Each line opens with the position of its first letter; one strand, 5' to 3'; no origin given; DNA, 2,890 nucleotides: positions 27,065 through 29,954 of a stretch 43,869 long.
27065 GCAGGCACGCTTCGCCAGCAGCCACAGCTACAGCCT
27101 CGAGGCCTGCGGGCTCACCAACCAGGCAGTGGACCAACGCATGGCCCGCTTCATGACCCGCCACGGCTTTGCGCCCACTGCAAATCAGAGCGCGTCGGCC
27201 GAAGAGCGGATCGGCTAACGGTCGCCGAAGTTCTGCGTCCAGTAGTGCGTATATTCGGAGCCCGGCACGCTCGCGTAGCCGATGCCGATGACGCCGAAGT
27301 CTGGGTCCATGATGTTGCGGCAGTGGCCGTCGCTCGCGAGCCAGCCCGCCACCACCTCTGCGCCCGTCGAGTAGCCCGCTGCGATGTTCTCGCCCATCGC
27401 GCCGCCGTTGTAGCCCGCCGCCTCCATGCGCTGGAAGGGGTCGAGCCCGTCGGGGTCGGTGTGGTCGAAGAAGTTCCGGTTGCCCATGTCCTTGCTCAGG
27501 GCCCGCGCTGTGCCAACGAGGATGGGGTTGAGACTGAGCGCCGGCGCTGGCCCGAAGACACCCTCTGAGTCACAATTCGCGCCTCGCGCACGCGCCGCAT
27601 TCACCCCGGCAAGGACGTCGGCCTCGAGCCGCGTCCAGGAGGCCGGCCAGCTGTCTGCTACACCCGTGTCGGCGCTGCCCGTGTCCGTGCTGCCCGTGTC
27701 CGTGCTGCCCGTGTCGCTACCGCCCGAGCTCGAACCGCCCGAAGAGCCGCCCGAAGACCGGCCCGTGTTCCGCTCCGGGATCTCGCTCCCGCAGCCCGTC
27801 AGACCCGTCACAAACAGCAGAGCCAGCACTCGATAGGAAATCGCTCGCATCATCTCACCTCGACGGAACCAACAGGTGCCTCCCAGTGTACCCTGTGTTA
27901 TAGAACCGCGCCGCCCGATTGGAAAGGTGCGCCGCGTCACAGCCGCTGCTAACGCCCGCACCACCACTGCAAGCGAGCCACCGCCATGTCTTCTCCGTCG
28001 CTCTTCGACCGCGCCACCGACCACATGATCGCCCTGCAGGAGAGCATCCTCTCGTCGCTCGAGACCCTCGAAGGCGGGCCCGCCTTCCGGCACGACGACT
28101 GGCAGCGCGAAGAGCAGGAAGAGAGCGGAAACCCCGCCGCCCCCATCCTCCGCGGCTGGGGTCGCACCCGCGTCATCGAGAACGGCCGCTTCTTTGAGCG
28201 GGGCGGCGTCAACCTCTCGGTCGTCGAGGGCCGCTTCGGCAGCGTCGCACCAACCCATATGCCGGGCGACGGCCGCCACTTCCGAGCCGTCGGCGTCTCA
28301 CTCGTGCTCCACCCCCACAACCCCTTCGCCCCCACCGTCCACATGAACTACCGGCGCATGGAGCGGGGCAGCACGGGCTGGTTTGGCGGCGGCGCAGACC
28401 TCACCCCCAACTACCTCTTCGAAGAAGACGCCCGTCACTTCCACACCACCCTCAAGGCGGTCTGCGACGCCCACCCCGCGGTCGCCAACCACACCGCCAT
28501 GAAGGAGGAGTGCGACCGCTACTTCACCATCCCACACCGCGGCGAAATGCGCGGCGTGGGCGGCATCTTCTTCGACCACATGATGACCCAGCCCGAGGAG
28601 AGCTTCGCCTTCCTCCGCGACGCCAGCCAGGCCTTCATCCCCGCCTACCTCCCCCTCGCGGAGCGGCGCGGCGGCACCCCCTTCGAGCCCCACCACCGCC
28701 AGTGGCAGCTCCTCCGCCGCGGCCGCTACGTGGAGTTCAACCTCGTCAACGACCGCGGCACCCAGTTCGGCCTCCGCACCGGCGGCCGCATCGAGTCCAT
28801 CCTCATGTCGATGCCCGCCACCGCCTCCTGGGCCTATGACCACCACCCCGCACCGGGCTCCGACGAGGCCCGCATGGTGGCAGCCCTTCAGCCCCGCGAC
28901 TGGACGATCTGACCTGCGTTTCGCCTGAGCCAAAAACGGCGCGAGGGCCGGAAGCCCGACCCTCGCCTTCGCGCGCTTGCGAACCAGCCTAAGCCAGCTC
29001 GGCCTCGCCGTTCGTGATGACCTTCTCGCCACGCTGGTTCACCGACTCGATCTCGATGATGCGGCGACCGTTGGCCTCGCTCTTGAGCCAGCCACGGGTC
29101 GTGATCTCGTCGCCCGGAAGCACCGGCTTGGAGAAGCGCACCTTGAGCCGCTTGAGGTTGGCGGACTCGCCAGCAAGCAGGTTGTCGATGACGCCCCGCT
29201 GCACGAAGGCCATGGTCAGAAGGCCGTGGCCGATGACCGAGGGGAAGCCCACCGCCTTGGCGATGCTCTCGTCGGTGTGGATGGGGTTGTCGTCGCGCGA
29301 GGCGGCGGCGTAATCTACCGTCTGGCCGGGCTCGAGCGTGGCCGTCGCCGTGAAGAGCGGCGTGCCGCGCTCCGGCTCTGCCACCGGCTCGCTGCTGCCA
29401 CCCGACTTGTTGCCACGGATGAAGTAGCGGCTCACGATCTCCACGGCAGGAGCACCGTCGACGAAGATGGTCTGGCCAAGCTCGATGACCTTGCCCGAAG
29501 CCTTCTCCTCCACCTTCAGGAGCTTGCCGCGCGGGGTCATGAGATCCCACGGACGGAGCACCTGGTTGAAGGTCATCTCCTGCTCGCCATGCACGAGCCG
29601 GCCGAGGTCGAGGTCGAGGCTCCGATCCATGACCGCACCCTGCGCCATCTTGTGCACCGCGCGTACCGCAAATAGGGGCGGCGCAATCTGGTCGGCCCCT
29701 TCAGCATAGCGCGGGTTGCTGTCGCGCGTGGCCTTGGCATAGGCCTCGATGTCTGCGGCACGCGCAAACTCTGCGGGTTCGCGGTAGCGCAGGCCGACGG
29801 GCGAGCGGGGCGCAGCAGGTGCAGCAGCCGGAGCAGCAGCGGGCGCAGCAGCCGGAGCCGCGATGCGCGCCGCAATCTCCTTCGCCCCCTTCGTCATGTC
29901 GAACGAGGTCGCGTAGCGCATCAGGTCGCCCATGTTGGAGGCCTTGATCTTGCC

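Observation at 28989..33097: Peroxisome-style (MFE-2/SCPx-like) beta-oxidation pair: thiolase plus an SDR-(SCP2)x3-hydratase-2 megaprotein with permuted domain order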

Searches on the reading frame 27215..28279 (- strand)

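Call 9: search_protein_families(library=pfam, proteins=[window:27215-28279:-], max_evalue=0.001)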
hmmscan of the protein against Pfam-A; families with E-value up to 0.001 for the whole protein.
window:27215-28279:- (354 aa): 1 family
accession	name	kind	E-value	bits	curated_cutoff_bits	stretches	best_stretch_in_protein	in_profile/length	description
PF00188.32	CAP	-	3.6e-17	63.7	21.1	1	245-351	13-117/117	Cysteine-rich secretory protein family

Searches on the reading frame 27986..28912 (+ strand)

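Call 9: search_protein_families(library=pfam, proteins=[window:27986-28912:+], max_evalue=0.001)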
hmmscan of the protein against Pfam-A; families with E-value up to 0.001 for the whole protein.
window:27986-28912:+ (308 aa): 1 family
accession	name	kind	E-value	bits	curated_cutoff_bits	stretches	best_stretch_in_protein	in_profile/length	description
PF01218.23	Coprogen_oxidas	-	6.5e-112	373.4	31.8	1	12-306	4-295/295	Coproporphyrinogen III oxidase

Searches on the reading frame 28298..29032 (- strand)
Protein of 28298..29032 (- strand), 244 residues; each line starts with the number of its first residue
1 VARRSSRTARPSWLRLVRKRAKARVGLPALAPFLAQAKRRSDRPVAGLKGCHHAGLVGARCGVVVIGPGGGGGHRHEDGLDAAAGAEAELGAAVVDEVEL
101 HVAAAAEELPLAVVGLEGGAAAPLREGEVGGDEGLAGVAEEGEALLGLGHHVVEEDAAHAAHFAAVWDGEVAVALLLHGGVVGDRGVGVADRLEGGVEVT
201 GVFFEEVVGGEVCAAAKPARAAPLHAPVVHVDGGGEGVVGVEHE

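Call 9: search_protein_families(library=pfam, proteins=[window:28298-29032:-], max_evalue=0.001)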
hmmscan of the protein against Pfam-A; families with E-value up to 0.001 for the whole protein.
window:28298-29032:- (244 aa): 0 families

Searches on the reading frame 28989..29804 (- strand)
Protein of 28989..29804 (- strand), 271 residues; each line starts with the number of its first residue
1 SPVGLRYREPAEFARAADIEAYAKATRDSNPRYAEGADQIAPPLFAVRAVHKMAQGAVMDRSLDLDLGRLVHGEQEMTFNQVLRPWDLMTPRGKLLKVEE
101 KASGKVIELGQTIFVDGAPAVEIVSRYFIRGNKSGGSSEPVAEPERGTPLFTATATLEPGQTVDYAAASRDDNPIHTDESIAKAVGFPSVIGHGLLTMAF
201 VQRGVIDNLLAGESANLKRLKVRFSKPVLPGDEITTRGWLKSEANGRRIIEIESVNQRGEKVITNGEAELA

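Call 14: search_solved_structures(query=window:28992-29801:-, max_evalue=0.01, show_alignments=3)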
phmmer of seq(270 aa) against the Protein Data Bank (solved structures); distinct sequences matched with E-value up to 0.01: 37.
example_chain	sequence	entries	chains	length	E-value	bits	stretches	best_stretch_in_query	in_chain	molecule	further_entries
3kh8_A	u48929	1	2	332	4.7e-22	82.1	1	66-266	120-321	MaoC-like dehydratase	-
3oml_A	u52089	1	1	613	1.6e-20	77.1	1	15-260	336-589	Peroxisomal Multifunctional Enzyme Type 2, CG3415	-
7bc4_B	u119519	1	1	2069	1.3e-19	74.2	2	104-269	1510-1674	Fatty acid synthase subunit beta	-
6u5v_B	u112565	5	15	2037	1.5e-18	70.7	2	102-269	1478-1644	Fatty acid synthase subunit beta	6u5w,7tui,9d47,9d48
1s9c_A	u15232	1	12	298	7.1e-16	61.9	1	6-270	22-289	Peroxisomal multifunctional enzyme type 2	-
7mku_A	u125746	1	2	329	1.1e-15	61.3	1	99-262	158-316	Enoyl-CoA hydratase 2, peroxisomal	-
7q5s_B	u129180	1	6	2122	1.7e-15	60.6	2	104-269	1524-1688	3-hydroxyacyl-[acyl-carrier-protein] dehydratase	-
4v12_A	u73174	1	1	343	1.6e-14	57.5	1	146-260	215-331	MAOC LIKE DOMAIN PROTEIN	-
6ql5_G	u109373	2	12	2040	4.9e-14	55.8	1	106-269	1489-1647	Fatty acid synthase subunit beta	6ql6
2uv8_G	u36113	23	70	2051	5e-14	55.8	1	106-269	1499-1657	FATTY ACID SYNTHASE SUBUNIT BETA (FAS1) | FATTY ACID SYNTHASE SUBUNIT BETA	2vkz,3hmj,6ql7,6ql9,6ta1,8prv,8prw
9d4a_A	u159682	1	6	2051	5e-14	55.8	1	106-269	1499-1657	Fatty acid synthase subunit beta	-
9pqz_G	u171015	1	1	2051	5e-14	55.8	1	106-269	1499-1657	Fatty acid synthase subunit beta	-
6wc7_G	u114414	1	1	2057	5e-14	55.8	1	106-269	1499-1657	Fatty acid synthase subunit beta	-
6u5t_G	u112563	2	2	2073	5.1e-14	55.8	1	106-269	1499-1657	Fatty acid synthase subunit beta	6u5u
4v58_G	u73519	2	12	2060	6.9e-14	55.4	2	134-269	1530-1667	FATTY ACID SYNTHASE BETA SUBUNITS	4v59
5cpg_A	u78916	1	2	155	2.1e-08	37.4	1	139-269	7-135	(R)-specific enoyl-CoA hydratase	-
1iq6_A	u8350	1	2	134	1.8e-06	31.1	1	160-239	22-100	(R)-SPECIFIC ENOYL-COA HYDRATASE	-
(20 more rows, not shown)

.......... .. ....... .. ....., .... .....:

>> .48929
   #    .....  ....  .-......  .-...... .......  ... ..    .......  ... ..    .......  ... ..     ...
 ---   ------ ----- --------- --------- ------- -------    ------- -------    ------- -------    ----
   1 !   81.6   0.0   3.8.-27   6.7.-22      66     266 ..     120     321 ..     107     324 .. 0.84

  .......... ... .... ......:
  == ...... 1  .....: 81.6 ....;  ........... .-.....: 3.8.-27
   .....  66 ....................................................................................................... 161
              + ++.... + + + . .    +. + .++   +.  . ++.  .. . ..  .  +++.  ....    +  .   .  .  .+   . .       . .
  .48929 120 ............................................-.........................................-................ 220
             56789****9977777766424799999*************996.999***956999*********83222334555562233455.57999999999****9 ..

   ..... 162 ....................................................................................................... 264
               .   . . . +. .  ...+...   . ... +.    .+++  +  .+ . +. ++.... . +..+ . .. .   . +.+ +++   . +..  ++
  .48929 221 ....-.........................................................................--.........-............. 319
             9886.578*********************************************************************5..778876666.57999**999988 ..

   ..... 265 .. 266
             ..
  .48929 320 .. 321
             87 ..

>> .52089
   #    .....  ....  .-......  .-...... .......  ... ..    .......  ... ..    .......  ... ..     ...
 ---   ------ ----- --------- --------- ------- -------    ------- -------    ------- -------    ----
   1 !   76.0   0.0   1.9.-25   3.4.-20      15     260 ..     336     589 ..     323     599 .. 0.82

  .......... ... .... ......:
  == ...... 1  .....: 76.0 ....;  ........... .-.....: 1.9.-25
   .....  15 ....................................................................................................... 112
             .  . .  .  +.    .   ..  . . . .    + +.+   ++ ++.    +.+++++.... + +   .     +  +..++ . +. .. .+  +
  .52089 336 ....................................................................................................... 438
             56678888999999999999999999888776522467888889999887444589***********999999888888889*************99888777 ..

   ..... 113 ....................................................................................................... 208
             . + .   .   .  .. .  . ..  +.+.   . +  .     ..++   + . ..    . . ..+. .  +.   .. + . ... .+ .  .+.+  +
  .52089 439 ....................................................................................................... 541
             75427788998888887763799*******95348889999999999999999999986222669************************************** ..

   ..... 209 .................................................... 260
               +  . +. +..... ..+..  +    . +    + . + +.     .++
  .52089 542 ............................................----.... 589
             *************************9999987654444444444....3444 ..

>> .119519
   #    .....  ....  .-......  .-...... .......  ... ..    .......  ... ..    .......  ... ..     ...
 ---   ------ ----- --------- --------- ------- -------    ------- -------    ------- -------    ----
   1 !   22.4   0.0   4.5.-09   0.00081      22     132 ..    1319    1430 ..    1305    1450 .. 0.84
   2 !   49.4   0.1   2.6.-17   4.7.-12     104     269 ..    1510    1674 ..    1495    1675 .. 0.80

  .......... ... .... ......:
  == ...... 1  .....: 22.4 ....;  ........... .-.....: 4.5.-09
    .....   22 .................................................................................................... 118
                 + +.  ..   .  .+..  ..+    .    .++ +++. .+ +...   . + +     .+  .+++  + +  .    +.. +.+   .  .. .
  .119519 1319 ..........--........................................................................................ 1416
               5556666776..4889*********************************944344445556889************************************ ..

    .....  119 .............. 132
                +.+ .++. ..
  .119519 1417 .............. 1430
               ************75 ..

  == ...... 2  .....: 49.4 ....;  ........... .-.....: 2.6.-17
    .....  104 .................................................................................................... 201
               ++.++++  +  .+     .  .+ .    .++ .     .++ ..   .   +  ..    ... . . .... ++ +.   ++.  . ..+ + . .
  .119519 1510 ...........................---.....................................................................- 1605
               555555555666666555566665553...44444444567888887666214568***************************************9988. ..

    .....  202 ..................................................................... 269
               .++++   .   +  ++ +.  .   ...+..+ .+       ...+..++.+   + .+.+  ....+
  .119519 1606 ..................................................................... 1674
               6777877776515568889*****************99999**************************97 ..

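Call 34: search_protein_representatives(protein=window:28989-29804:-)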
Query: 271 residues. Proteins with E-value up to 0.001 (for the whole library): 5467; up to 1e-10: 1155; up to 1e-30: 167. The best 150 are listed.
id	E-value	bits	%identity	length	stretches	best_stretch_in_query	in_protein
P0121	1.0e-73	264.6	50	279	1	2-270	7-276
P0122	4.7e-71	255.9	48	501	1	3-270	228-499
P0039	1.1e-67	244.9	51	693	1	3-270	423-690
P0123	7.9e-64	232.2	46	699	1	3-271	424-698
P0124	3.8e-62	226.7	47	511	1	3-269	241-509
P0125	5.4e-62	226.2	47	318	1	7-271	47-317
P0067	1.2e-61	225.0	47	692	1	1-270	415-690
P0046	7.1e-61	222.5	45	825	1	3-270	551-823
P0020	2.3e-59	217.5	46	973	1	3-271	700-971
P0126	1.9e-57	211.3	44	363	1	3-268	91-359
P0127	1.6e-56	208.3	46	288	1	3-266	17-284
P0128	2.2e-56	207.8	44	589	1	9-271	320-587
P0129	1.4e-55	205.2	42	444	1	3-268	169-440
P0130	1.6e-54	201.7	48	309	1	60-271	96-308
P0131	1.5e-52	195.2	43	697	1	8-270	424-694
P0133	2.1e-52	194.8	44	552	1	2-270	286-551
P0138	6.6e-51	189.8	40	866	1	11-268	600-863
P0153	1.9e-47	178.5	42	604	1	21-269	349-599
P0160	1.4e-46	175.7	44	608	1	3-270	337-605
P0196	3.4e-40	154.8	35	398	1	11-268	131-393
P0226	1.4e-36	142.9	35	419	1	3-270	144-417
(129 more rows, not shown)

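Call 35: search_protein_families(library=pfam, proteins=[P0122, P0124, P0128, P0129, P0133, P0153, P0160, P0196, P0226, P0138], max_evalue=0.00001)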
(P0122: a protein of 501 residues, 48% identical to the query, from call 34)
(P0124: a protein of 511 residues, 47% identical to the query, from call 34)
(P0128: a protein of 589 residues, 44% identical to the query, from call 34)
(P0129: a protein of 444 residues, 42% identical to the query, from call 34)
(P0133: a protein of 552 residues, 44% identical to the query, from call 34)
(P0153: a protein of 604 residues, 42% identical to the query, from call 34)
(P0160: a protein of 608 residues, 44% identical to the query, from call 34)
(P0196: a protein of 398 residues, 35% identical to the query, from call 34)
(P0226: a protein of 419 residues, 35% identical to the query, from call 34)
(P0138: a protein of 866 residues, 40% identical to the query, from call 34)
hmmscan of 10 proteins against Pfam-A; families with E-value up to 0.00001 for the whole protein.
P0122 (501 aa): 4 families
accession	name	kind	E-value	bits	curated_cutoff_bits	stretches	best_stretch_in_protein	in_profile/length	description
PF01575.25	MaoC_dehydratas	-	5.1e-31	107.3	27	1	373-476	5-108/123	MaoC like domain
PF13452.11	FAS1_DH_region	-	2.6e-17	63.6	22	1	228-347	3-131/132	FAS1-like, dehydratase domain region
PF02036.22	SCP2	-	5.3e-15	56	21.3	1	112-200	10-100/101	SCP-2 sterol transfer family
PF22622.2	MFE-2_hydrat-2_N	-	8.5e-08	32.5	27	1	263-356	31-130/130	MFE-2 hydratase 2 N-terminal domain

P0124 (511 aa): 4 families
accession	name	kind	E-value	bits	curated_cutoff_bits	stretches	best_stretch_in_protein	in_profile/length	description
PF01575.25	MaoC_dehydratas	-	1.2e-26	93.1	27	1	391-494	11-110/123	MaoC like domain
PF13452.11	FAS1_DH_region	-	8.1e-20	71.7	22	1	241-348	3-115/132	FAS1-like, dehydratase domain region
PF02036.22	SCP2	-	1.9e-13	51.1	21.3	1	10-89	13-92/101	SCP-2 sterol transfer family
PF22622.2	MFE-2_hydrat-2_N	-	4.2e-09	36.7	27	1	298-370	57-130/130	MFE-2 hydratase 2 N-terminal domain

P0128 (589 aa): 4 families
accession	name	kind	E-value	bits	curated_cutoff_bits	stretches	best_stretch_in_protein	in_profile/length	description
PF01575.25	MaoC_dehydratas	-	2.4e-28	98.7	27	1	458-557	4-103/123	MaoC like domain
PF02036.22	SCP2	-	7e-20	71.7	21.3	2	194-262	15-85/101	SCP-2 sterol transfer family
PF13452.11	FAS1_DH_region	-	8e-15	55.6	22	1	312-422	2-118/132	FAS1-like, dehydratase domain region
PF22622.2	MFE-2_hydrat-2_N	-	2.7e-06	27.7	27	1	375-442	60-129/130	MFE-2 hydratase 2 N-terminal domain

P0129 (444 aa): 4 families
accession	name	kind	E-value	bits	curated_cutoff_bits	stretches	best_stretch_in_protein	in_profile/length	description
PF01575.25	MaoC_dehydratas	-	3.2e-31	107.9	27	1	321-420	10-109/123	MaoC like domain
PF13452.11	FAS1_DH_region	-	8.4e-23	81.4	22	1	169-280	3-117/132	FAS1-like, dehydratase domain region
PF02036.22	SCP2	-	1.7e-12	48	21.3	1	49-128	13-92/101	SCP-2 sterol transfer family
PF22622.2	MFE-2_hydrat-2_N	-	1.4e-09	38.2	27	1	198-299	23-129/130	MFE-2 hydratase 2 N-terminal domain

P0133 (552 aa): 5 families
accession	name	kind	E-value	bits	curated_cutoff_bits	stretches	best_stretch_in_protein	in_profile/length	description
PF01575.25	MaoC_dehydratas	-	5.5e-27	94.3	27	1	434-540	9-115/123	MaoC like domain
PF13561.12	adh_short_C2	-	3.3e-19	69.9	27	1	3-101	120-232/236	Enoyl-(Acyl carrier protein) reductase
PF00106.31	adh_short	-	8.6e-16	58.4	26.6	1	2-66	125-190/195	short chain dehydrogenase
PF13452.11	FAS1_DH_region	-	2.1e-13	51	22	1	296-387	12-110/132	FAS1-like, dehydratase domain region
PF02036.22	SCP2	-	2.7e-08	34.5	21.3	1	166-234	13-83/101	SCP-2 sterol transfer family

P0153 (604 aa): 4 families
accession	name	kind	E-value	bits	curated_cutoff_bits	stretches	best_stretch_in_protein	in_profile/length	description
PF01575.25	MaoC_dehydratas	-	2.2e-26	92.3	27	1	480-570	10-100/123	MaoC like domain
PF13452.11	FAS1_DH_region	-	7.8e-17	62.1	22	1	336-434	8-111/132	FAS1-like, dehydratase domain region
PF02036.22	SCP2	-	7.3e-10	39.5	21.3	1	80-161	12-96/101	SCP-2 sterol transfer family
PF22622.2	MFE-2_hydrat-2_N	-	5.3e-07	29.9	27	1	387-460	55-130/130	MFE-2 hydratase 2 N-terminal domain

P0160 (608 aa): 6 families
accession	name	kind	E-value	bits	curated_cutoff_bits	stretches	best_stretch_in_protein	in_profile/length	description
PF00106.31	adh_short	-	6.6e-49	166.5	26.6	1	43-240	1-189/195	short chain dehydrogenase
PF13561.12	adh_short_C2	-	6.5e-42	144.2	27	1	49-273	1-229/236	Enoyl-(Acyl carrier protein) reductase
PF01575.25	MaoC_dehydratas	-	1.2e-30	106.1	27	1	482-578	5-101/123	MaoC like domain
PF08659.16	KR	-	9.6e-22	78.2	22.6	1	45-219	3-167/180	KR domain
PF13452.11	FAS1_DH_region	-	1.2e-17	64.8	22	1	335-454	1-131/132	FAS1-like, dehydratase domain region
PF22622.2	MFE-2_hydrat-2_N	-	2e-07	31.3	27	1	376-462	37-129/130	MFE-2 hydratase 2 N-terminal domain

P0196 (398 aa): 2 families
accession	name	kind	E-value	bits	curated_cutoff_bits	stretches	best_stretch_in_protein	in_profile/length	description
PF01575.25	MaoC_dehydratas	-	5.9e-28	97.4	27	1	273-373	9-109/123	MaoC like domain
PF13452.11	FAS1_DH_region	-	5.2e-19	69.1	22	1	121-220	2-106/132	FAS1-like, dehydratase domain region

P0226 (419 aa): 2 families
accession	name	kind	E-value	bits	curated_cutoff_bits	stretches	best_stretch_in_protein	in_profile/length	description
PF01575.25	MaoC_dehydratas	-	2.4e-29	101.9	27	1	295-386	9-100/123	MaoC like domain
PF13452.11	FAS1_DH_region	-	2.5e-17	63.7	22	1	142-256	1-120/132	FAS1-like, dehydratase domain region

P0138 (866 aa): 8 families
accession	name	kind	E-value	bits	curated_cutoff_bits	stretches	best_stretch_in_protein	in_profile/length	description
PF00106.31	adh_short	-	2.5e-48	164.6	26.6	1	10-207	1-190/195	short chain dehydrogenase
PF13561.12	adh_short_C2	-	3.9e-41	141.6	27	1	16-241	1-231/236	Enoyl-(Acyl carrier protein) reductase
PF01575.25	MaoC_dehydratas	-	4.4e-29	101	27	1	740-846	7-114/123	MaoC like domain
PF13452.11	FAS1_DH_region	-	2.5e-22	79.9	22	1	592-712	3-129/132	FAS1-like, dehydratase domain region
PF08659.16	KR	-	9.6e-22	78.2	22.6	1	12-180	3-162/180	KR domain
PF02036.22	SCP2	-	4e-18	66.1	21.3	2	343-427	13-100/101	SCP-2 sterol transfer family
PF14864.11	Alkyl_sulf_C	-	3.4e-08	34.2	27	0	329-415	12-100/125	Alkyl sulfatase C-terminal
PF22622.2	MFE-2_hydrat-2_N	-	5.1e-07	30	27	1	621-722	23-129/130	MFE-2 hydratase 2 N-terminal domain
